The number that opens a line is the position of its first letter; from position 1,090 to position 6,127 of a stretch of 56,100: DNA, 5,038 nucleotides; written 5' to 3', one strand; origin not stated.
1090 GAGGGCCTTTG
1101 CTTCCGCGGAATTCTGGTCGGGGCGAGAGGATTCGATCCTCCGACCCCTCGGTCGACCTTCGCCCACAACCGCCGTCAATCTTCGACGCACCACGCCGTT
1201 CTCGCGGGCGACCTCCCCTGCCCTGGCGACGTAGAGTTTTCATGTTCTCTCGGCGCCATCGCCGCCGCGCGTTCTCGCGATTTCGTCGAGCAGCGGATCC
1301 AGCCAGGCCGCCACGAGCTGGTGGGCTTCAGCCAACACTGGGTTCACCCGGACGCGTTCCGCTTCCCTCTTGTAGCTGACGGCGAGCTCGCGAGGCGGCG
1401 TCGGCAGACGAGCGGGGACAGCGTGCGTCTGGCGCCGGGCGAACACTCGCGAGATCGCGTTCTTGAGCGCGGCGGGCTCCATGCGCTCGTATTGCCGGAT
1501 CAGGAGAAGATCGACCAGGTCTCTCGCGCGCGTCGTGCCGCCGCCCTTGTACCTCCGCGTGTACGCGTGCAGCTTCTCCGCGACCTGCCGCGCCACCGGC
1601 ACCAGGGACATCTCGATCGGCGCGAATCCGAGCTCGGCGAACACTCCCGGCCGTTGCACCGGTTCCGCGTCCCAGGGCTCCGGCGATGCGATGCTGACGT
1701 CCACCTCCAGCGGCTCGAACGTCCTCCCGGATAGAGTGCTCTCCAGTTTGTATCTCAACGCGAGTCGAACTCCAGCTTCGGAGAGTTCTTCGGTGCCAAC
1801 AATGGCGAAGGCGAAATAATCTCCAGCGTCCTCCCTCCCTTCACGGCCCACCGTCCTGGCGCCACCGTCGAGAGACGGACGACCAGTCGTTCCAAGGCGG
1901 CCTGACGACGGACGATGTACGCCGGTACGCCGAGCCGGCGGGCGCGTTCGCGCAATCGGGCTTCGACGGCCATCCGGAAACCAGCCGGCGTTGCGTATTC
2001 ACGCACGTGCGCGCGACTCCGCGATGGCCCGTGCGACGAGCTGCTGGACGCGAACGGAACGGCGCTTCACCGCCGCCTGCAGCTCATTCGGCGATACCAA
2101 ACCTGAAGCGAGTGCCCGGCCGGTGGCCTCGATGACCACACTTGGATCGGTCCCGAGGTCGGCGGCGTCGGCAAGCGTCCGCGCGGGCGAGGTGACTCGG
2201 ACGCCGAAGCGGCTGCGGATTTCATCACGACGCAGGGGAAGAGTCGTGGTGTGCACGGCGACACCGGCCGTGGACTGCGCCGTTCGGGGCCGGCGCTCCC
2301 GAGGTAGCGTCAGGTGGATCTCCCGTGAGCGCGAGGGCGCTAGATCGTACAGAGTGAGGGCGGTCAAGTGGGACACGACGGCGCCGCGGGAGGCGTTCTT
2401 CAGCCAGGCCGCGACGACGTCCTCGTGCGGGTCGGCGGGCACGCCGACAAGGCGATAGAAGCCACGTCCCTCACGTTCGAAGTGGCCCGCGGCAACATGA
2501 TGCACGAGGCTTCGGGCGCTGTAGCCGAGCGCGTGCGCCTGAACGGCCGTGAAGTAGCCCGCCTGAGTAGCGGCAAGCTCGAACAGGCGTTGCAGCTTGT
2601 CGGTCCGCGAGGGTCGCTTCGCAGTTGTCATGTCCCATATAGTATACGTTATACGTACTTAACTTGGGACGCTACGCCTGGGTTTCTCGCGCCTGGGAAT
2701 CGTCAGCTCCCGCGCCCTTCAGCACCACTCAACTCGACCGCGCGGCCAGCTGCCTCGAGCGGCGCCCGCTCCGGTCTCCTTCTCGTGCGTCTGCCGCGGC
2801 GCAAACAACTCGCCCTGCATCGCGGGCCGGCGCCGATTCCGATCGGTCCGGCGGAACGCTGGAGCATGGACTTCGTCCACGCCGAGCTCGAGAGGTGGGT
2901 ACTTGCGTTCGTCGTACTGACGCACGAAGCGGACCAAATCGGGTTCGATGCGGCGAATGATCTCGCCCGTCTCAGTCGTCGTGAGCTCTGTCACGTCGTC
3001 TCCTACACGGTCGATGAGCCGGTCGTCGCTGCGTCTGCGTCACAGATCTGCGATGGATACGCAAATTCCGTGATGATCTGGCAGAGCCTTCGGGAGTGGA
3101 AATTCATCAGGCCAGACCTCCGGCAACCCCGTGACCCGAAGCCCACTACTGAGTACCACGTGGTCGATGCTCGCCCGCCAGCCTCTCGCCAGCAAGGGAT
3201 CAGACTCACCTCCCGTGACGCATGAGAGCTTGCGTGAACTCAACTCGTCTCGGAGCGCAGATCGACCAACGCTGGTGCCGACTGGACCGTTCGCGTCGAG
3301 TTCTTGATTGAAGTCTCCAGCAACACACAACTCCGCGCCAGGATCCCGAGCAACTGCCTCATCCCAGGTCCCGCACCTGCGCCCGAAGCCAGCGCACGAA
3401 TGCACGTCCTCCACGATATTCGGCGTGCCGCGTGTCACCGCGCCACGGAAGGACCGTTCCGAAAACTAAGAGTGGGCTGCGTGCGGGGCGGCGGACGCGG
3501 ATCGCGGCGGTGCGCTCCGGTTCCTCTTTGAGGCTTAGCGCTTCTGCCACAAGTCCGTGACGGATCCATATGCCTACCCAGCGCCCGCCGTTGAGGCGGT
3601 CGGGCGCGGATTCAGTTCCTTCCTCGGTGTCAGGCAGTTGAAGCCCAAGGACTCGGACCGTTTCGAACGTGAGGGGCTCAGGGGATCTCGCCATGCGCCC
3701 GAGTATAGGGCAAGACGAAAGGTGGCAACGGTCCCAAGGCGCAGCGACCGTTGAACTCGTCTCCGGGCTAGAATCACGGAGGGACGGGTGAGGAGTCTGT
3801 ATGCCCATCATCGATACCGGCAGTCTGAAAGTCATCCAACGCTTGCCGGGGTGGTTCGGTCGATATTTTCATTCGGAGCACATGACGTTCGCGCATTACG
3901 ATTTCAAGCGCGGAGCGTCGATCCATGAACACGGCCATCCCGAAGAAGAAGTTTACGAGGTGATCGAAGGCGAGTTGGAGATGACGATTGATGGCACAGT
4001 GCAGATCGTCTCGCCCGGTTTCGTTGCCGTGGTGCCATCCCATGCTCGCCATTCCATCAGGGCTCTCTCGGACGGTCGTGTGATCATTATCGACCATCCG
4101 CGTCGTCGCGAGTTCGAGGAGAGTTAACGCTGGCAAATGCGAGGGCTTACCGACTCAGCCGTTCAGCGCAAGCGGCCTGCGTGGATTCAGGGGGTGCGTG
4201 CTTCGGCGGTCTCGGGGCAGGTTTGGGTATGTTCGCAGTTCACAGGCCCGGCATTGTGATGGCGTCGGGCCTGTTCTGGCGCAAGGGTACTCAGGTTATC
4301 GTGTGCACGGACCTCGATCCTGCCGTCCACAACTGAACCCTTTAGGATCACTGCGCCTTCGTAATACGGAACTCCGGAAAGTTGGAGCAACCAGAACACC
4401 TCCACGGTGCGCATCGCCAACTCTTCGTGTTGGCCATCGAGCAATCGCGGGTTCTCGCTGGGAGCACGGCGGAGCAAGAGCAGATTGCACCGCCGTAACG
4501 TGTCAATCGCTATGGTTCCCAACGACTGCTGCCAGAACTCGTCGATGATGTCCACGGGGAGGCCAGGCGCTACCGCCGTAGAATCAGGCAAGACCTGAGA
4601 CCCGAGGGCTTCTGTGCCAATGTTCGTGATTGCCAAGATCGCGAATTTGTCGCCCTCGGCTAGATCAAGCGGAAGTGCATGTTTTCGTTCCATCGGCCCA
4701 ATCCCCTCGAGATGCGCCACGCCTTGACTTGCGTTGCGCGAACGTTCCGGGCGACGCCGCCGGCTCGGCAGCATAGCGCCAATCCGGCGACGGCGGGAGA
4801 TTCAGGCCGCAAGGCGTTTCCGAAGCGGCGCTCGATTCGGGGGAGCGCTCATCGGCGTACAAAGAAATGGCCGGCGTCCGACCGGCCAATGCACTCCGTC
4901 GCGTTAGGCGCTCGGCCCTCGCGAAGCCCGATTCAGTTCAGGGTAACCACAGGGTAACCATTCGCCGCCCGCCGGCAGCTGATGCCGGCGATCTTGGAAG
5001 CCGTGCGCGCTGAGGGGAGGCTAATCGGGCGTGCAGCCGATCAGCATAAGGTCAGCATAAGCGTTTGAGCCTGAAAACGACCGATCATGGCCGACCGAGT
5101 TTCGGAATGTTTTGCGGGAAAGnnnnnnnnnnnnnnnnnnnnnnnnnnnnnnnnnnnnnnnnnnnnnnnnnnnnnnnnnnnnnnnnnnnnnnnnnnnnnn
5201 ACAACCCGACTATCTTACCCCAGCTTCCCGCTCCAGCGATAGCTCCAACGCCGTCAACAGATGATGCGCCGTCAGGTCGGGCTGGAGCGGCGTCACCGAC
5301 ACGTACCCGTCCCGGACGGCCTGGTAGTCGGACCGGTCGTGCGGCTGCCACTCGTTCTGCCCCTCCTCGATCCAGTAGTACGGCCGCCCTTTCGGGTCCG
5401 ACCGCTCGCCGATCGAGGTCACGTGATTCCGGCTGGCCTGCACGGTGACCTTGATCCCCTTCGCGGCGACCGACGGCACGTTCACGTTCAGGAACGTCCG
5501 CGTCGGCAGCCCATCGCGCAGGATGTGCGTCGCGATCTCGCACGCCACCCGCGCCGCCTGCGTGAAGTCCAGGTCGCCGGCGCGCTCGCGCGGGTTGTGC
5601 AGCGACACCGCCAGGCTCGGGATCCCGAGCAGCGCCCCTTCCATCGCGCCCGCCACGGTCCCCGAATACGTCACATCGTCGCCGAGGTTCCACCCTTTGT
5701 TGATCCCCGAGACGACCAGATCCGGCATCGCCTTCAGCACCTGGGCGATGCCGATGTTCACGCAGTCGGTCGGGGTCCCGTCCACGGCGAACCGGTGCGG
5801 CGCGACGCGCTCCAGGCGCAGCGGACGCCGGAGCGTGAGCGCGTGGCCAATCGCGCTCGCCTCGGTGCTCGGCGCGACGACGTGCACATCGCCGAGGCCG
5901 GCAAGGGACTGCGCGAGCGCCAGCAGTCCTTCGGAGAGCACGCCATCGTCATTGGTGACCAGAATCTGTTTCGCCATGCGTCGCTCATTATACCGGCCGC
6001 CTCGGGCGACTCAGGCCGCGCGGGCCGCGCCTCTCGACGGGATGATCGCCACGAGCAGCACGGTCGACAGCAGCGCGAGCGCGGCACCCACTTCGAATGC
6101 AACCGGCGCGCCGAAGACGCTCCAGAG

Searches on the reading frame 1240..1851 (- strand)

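Call 9: search_protein_families(library=pfam, proteins=[window:1240-1851:-], max_evalue=0.0001)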
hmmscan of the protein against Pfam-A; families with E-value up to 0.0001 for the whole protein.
window:1240-1851:- (203 aa): 1 family
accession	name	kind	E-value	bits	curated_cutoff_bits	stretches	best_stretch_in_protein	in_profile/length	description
PF08843.17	AbiEii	-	2.6e-14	54.2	22.5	1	31-153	85-199/238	Nucleotidyl transferase AbiEii toxin, Type IV TA system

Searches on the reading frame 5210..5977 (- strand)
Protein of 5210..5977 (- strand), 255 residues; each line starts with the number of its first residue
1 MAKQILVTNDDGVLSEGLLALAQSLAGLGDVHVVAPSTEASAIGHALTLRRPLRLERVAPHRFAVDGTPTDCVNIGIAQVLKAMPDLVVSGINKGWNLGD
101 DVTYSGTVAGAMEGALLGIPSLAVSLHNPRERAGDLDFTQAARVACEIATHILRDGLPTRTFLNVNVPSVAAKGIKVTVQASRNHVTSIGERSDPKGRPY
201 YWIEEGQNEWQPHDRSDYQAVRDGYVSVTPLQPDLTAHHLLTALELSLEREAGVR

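Call 9: search_protein_families(library=pfam, proteins=[window:5210-5977:-], max_evalue=0.0001)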
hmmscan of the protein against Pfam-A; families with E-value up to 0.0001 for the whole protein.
window:5210-5977:- (255 aa): 1 family
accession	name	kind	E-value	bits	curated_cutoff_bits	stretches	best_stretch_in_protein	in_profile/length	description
PF01975.23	SurE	-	4.4e-62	209.7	22.1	1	5-184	1-186/189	Survival protein SurE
